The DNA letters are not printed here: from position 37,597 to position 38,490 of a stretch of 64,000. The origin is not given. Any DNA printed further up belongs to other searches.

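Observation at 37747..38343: Orphan cysteine-rich protein (~12% Cys) bracketed by terminators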

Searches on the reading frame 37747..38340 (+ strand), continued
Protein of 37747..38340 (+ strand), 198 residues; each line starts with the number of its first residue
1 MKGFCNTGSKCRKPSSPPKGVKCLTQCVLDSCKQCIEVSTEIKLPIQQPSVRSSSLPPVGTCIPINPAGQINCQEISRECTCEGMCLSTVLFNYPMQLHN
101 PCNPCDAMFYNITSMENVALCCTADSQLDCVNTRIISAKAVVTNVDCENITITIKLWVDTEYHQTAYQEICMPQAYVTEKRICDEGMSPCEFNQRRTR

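Call 45: find_related_loci(query=A3, collection=genome_contigs, flank=6000)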
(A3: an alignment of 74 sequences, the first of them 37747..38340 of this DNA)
Query A3 (198 aa) in genome_contigs; peptide patterns used: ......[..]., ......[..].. (x = any residue, [..] = any of these).
113 stretches matched a pattern; 39 encode a relative of the query (tblastn E <= 1e-3); 39 distinct loci.
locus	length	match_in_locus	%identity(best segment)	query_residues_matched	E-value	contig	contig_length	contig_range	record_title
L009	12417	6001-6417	28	17-158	2e-12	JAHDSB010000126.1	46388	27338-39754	MAG: Clostridia bacterium isolate SV3-B14.1 k141_11890, whole genome shotgun sequence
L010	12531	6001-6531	28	17-183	2e-11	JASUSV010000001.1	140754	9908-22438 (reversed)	MAG: Clostridia bacterium isolate DJKA97_NP-J24_bin.48 scaffold_22, whole genome shotgun sequence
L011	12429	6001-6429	30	17-158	3e-11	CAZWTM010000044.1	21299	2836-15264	MAG TPA_asm: uncultured Peptococcaceae bacterium isolate binchicken_co193_91 genome assembly, contig: NODE_1236_length_2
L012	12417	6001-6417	30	17-158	3e-11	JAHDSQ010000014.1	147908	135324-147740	MAG: Clostridia bacterium isolate SV3-B7.1 k141_77540, whole genome shotgun sequence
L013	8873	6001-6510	26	17-183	4e-10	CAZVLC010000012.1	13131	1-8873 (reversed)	MAG TPA_asm: uncultured Peptococcaceae bacterium isolate binchicken_co139_156 genome assembly, contig: NODE_10221_length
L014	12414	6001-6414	29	17-158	4e-10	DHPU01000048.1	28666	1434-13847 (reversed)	MAG TPA_asm: Peptococcaceae bacterium UBA5356 UBA5356_contig_6377, whole genome shotgun sequence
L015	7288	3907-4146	34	66-145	4e-9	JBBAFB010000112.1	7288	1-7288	MAG: Bacillota bacterium isolate SO_2017_LW2_29 scaffold_21825_c1_LW138R_2017, whole genome shotgun sequence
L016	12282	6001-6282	30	65-158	4e-9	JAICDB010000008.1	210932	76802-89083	MAG: Clostridiales bacterium isolate K_7_2_bin.50 scaffold_114, whole genome shotgun sequence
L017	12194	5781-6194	27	17-158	5e-9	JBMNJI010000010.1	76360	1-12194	MAG: Peptococcia bacterium isolate SBF912LR0HQ0154 contig_34559, whole genome shotgun sequence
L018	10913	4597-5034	28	17-158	6e-9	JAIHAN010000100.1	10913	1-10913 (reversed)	MAG: Peptococcaceae bacterium isolate M1_7_4_bin.22 scaffold_1487, whole genome shotgun sequence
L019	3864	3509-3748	34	66-145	9e-9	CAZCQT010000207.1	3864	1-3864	MAG TPA_asm: uncultured Moorellales bacterium isolate binchicken_co173_65 genome assembly, contig: NODE_76663_length_386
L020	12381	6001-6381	28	17-145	1e-8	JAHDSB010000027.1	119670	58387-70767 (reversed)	MAG: Clostridia bacterium isolate SV3-B14.1 k141_63489, whole genome shotgun sequence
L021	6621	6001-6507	26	17-183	4e-8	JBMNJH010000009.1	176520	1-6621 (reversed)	MAG: Peptococcia bacterium isolate SBF912LR0HQ0160 contig_56520, whole genome shotgun sequence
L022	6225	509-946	25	17-158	4e-8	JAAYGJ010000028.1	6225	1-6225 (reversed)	MAG: Clostridia bacterium isolate AS09scLD_21 45612_AS09, whole genome shotgun sequence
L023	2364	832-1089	35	60-145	5e-8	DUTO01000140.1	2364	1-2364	MAG TPA_asm: Clostridia bacterium isolate AS05jafATM_84 47011_AS05, whole genome shotgun sequence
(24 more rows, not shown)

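Call 54: search_protein_families(library=ncbifam, proteins=[L004:8660-10312:-, L004:10804-11103:+, L004:6856-7842:-, L004:10478-10753:+, L007:8795-10189:-, L007:1832-2566:-], max_evalue=0.01)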
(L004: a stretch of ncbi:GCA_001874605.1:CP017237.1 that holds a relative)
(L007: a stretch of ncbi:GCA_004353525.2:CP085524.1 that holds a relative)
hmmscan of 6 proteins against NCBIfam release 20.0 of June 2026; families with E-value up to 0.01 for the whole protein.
L004:8660-10312:- (550 aa): 0 families

L004:10804-11103:+ (99 aa): 4 families
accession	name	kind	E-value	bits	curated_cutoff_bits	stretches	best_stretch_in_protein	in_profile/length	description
NF047536.1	Cu_chaper_CsoZ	equivalog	1e-06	29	77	1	34-94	5-64/66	putative copper chaperone CsoZ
NF033556.1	MerTP_fusion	equivalog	0.00021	21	180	1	20-94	110-184/186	mercuric transport protein MerTP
NF033794.2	chaper_CopZ_Eh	exception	0.00058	19.9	95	1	34-94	4-64/68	copper chaperone CopZ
NF033795.1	chaper_CopZ_Bs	exception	0.0018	18.4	91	1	34-93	4-63/66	copper chaperone CopZ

L004:6856-7842:- (328 aa): 0 families

L004:10478-10753:+ (91 aa): 0 families

L007:8795-10189:- (464 aa): 0 families

L007:1832-2566:- (244 aa): 0 families

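Call 55: search_protein_families(library=pfam, proteins=[L004:8660-10312:-, L004:10804-11103:+, L004:6856-7842:-, L004:10478-10753:+, L007:8795-10189:-, L007:1832-2566:-, L007:10859-11851:-], max_evalue=0.01)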
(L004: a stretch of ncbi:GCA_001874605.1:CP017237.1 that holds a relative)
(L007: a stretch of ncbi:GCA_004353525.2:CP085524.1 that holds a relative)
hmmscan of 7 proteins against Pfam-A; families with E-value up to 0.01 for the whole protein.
L004:8660-10312:- (550 aa): 0 families

L004:10804-11103:+ (99 aa): 1 family
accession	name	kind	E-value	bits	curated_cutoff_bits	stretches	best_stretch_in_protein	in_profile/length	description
PF00403.32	HMA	-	5.7e-06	27.1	24.8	1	46-94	14-62/62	Heavy-metal-associated domain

L004:6856-7842:- (328 aa): 0 families

L004:10478-10753:+ (91 aa): 0 families

L007:8795-10189:- (464 aa): 0 families

L007:1832-2566:- (244 aa): 1 family
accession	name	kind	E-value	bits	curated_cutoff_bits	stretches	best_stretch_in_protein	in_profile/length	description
PF10628.14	CotE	-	0.0022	17.9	25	1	67-117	46-95/177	Outer spore coat protein E (CotE)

L007:10859-11851:- (330 aa): 0 families

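Call 56: list_cluster_members(proteins=[P0067, P0001, P0058])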
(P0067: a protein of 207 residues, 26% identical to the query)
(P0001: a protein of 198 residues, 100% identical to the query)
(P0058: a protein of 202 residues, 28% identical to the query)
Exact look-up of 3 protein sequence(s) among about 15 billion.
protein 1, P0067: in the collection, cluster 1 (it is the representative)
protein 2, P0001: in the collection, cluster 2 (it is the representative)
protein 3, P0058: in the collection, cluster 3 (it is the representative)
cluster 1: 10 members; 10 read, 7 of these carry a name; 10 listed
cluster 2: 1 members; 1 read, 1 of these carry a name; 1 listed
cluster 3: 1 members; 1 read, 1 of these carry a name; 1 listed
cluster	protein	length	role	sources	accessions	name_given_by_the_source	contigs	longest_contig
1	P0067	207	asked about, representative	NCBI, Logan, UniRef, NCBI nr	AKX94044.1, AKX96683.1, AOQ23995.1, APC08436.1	hypothetical protein MTHERMOG20_03710 [Moorella thermoacetica] | Uncharacterized protein n=2 Tax=Neomoorella thermoacetica TaxID=1525 ... | hypothetical protein [Moorella thermoacetica]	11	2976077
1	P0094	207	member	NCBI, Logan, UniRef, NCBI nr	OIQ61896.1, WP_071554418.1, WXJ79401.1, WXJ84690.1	hypothetical protein MTCOM_12400 [Moorella thermoacetica] | hypothetical protein n=1 Tax=Neomoorella thermoacetica TaxID=1525 RepID=UPI0008FB9F4C | hypothetical protein [Moorella thermoacetica]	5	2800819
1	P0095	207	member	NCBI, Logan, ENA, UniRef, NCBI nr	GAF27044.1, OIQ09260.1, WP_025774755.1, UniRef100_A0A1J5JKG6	hypothetical protein MTY_2385 [Moorella thermoacetica Y72] | SipL SPOCS domain-containing protein n=2 Tax=Neomoorella thermoacetica TaxID=1525 ... | hypothetical protein [Moorella thermoacetica]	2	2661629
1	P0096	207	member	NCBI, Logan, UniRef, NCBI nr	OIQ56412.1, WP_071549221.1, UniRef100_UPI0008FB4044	hypothetical protein [Neomoorella thermoacetica] | hypothetical protein n=1 Tax=Neomoorella thermoacetica TaxID=1525 RepID=UPI0008FB4044 | hypothetical protein [Moorella thermoacetica]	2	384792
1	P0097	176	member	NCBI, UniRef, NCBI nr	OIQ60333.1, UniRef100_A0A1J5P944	hypothetical protein MOTE_07350 [Moorella thermoacetica] | SipL SPOCS domain-containing protein n=1 Tax=Neomoorella thermoacetica TaxID=1525 ...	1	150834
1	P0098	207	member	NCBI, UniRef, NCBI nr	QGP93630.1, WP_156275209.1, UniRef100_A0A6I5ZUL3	hypothetical protein MGLY_30500 [Neomoorella glycerini] | Uncharacterized protein n=1 Tax=Neomoorella glycerini TaxID=55779 RepID=A0A6I5ZUL3_9FIRM | hypothetical protein [Moorella glycerini]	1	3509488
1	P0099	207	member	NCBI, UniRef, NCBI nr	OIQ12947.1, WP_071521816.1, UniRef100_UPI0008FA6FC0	hypothetical protein [Neomoorella thermoacetica] | hypothetical protein n=1 Tax=Neomoorella thermoacetica TaxID=1525 RepID=UPI0008FA6FC0 | hypothetical protein [Moorella thermoacetica]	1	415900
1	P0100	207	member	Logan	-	-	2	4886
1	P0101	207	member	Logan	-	-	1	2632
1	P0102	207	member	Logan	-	-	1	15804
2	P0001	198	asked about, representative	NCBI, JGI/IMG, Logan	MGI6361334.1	MAG: hypothetical protein ACOX05_03385 [Bacillota bacterium] | hypothetical protein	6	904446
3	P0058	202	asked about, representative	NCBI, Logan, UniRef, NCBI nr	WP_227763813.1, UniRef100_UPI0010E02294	hypothetical protein [Zhaonella formicivorans] | hypothetical protein n=1 Tax=Zhaonella formicivorans TaxID=2528593 RepID=UPI0010E02294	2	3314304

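Call 58: search_protein_families(library=pfam, proteins=[P0095, P0067, P0097, P0058, P0016, P0002, P0003], max_evalue=10)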
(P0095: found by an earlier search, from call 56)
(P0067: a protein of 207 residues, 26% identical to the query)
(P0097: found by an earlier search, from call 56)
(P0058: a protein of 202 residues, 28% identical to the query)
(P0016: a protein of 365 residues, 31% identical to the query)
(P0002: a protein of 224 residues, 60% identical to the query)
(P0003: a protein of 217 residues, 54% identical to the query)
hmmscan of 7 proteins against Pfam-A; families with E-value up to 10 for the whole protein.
P0095 (207 aa): 0 families

P0067 (207 aa): 0 families

P0097 (176 aa): 0 families

P0058 (202 aa): 0 families

P0016 (365 aa): 1 family
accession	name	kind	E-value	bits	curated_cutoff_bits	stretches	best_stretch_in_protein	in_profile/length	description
PF05642.16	Sporozoite_P67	-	0.16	10.4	28.9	1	187-242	261-309/727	Sporozoite P67 surface antigen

P0002 (224 aa): 0 families

P0003 (217 aa): 0 families

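Call 64: search_protein_families(library=pfam, proteins=[L007:1832-2566:-, L007:3707-4429:-], max_evalue=1)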
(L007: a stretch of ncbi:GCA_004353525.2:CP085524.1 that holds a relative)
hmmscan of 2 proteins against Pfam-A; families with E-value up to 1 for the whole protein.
L007:1832-2566:- (244 aa): 3 families
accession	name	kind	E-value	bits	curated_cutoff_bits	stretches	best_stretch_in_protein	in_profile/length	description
PF10628.14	CotE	-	0.0022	17.9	25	1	67-117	46-95/177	Outer spore coat protein E (CotE)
PF25027.1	EGF1_RECK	-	0.091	13.5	27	0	103-132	16-44/49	RECK-like, EGF-like 1 domain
PF18044.7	zf-CCCH_4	-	0.16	12.2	24.6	1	14-30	3-18/22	CCCH-type zinc finger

L007:3707-4429:- (240 aa): 3 families
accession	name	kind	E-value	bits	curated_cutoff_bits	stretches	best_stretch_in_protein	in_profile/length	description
PF10628.14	CotE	-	0.0015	18.5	25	1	10-103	2-87/177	Outer spore coat protein E (CotE)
PF18044.7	zf-CCCH_4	-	0.0098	16.1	24.6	1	10-26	3-18/22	CCCH-type zinc finger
PF15205.11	PLAC9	-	0.047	14.6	27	1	126-146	21-41/74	Placenta-specific protein 9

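Call 70: search_protein_families(library=pfam, alignment_id=A3, max_evalue=10)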
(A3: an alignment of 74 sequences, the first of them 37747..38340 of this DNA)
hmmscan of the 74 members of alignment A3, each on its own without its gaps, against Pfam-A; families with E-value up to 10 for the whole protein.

A. member 1, window:37747-38340:+ (198 aa): 1 family
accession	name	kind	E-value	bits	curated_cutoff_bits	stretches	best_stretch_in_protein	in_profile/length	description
PF09458.16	H_lectin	-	0.3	11.7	24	1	126-165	21-60/67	H-type lectin domain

B. families by the number of members that match (of 74 scanned): 10 families
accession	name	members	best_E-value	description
PF00924.24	MS_channel_2nd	2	0.068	Mechanosensitive ion channel, beta-domain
PF24096.1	DUF7379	1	0.064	Domain of unknown function (DUF7379)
PF24377.1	DUF7533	1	0.15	Family of unknown function (DUF7533)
PF03339.19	Pox_L3_FP4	1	0.15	Poxvirus L3/FP4 protein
PF05642.16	Sporozoite_P67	1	0.16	Sporozoite P67 surface antigen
PF09458.16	H_lectin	1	0.3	H-type lectin domain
PF11093.13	Mitochondr_Som1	1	0.52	Mitochondrial export protein Som1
PF07885.22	Ion_trans_2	1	0.94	Ion channel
PF01667.23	Ribosomal_S27e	1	1.5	Ribosomal protein S27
PF20646.2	Hpf1_C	1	4.3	Hpf1 C-terminal YTTT repeat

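Call 77: find_homologous_proteins(query=A5, max_evalue=10)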
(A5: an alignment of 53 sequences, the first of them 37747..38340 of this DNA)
Query A5 (53 sequences) (198 aa, profile of the alignment): 274 proteins with E <= 10 among 8000 candidates; the best 120 are listed.
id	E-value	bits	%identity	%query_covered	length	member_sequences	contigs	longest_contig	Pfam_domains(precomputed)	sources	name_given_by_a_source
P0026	4.2e-80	286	30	72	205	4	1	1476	-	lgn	-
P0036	7.4e-80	286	26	84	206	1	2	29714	-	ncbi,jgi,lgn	-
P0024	9.7e-80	285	29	72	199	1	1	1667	-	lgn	-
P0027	2.4e-79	284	29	72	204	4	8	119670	-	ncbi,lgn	-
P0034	7.1e-79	282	28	84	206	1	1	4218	-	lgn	-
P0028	8.2e-79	282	25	84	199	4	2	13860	-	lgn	-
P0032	3.0e-78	280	28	84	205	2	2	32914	-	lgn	-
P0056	5.2e-78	280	27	84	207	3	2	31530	-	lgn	-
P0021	5.7e-78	279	27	87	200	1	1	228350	-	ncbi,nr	ncbi:hypothetical protein RDV78_04240 [Bacillota bacterium LX-D]|nr:hypothetical protein [Bacillota 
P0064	7.6e-78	279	28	84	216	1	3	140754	-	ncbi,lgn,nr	ncbi:MAG: hypothetical protein PWP65_13 [Clostridia bacterium]|nr:hypothetical protein [Clostridia b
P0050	9.0e-78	279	29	72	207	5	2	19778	-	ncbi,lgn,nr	ncbi:MAG: hypothetical protein PHI90_03400 [Clostridia bacterium]|nr:hypothetical protein [Clostridi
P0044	1.4e-77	278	27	72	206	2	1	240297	-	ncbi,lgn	-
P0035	1.5e-77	278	27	63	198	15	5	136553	-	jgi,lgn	jgi:hypothetical protein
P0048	1.9e-77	278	28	72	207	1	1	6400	-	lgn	-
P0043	2.0e-77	278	31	72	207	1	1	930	-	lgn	-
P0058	2.2e-77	277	28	51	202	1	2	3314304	-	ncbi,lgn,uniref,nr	ncbi:hypothetical protein [Zhaonella formicivorans]|uniref:hypothetical protein n=1 Tax=Zhaonella fo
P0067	1.1e-73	265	26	61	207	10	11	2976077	-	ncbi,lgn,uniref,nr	ncbi:hypothetical protein MTHERMOG20_03710 [Moorella thermoacetica]|uniref:Uncharacterized protein n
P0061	3.0e-68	248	34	48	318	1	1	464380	-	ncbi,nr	ncbi:hypothetical protein RDV78_00615 [Bacillota bacterium LX-D]|nr:hypothetical protein [Bacillota 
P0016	4.1e-68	247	29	84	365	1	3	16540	-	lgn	-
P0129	4.6e-65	237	27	40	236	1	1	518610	-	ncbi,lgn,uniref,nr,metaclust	ncbi:hypothetical protein SAMN05660297_00411 [Natronincola peptidivorans]|uniref:Uncharacterized pro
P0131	8.0e-65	236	26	63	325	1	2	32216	-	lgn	-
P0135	3.5e-64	234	35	38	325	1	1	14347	-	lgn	-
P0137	1.4e-63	232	29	66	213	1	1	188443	-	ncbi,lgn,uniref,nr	ncbi:hypothetical protein F8154_03275 [Alkaliphilus pronyensis]|uniref:DUF3794 domain-containing pro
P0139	6.9e-63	230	30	38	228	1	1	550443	-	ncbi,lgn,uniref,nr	ncbi:hypothetical protein [Natronincola ferrireducens]|uniref:Uncharacterized protein n=1 Tax=Natron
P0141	2.1e-62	228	32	40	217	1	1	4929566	-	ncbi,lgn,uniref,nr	ncbi:conserved hypothetical protein [Alkaliphilus metalliredigens QYMF]|uniref:Uncharacterized prote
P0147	3.9e-61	224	28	79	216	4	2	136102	-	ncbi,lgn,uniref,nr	ncbi:hypothetical protein [Alkaliphilus peptidifermentans]|uniref:SipL SPOCS domain-containing prote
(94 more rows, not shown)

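Call 78: search_protein_families(library=pfam, proteins=[P0137, P0147, P0141, P0129, P0139, P0061, P0131, P0135], max_evalue=10)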
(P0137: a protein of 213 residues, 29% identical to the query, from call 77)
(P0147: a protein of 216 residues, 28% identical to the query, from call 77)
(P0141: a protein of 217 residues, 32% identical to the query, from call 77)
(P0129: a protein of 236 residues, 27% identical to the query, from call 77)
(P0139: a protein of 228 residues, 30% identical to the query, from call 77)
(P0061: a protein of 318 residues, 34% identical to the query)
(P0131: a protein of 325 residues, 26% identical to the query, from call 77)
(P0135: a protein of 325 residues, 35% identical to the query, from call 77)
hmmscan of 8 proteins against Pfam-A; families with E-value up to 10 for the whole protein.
P0137 (213 aa): 0 families

P0147 (216 aa): 1 family
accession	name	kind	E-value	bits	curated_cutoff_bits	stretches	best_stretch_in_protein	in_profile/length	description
PF00319.23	SRF-TF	-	0.36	10.8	26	1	166-179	25-38/48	SRF-type transcription factor (DNA-binding and dimerisation domain)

P0141 (217 aa): 0 families

P0129 (236 aa): 0 families

P0139 (228 aa): 0 families

P0061 (318 aa): 14 families
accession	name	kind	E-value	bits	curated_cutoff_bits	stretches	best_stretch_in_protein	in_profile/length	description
PF02601.20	Exonuc_VII_L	-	0.012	15.5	35.9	1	8-72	161-226/315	Exonuclease VII, large subunit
PF12072.13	RNase_Y_N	-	0.015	15.1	32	1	8-69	70-131/201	RNase Y N-terminal region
PF03153.18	TFIIA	-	0.036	14.5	36.2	1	11-72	158-226/415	Transcription factor IIA, alpha/beta subunit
PF23067.1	MG280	-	0.24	11.3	27.4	1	10-71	78-142/259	Uncharacterised protein MG280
PF00261.25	Tropomyosin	-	0.39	10.5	38.6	1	9-72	20-83/242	Tropomyosin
PF05549.16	Allexi_40kDa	-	0.64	10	26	1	11-70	83-144/271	Allexivirus 40kDa protein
PF02993.19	MCPVI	-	0.86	9.8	28.4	1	29-101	97-166/225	Minor capsid protein VI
PF10186.14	ATG14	-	0.97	8.9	33.2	1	8-73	43-105/347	Vacuolar sorting 38 and autophagy-related subunit 14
PF00350.29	Dynamin_N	-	1.2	9.6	27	1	16-56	51-89/168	Dynamin family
PF05929.16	Phage_GPO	-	1.6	8.7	33.6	1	6-74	190-258/268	Phage capsid scaffolding protein (GPO) serine peptidase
PF12519.14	MDM10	-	4.8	6.4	25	1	12-71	322-381/442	Mitochondrial distribution and morphology protein 10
PF01519.22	DUF16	-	4.9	8.1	40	0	4-65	27-83/104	Protein of unknown function DUF16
PF23991.1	DUF7310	-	5.4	8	40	0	22-62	2-41/83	Coiled-coil region of unknown function (DUF7310)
PF09969.14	DUF2203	-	8.6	7.5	24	0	11-72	15-74/122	Uncharacterized conserved protein (DUF2203)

P0131 (325 aa): 0 families

P0135 (325 aa): 0 families
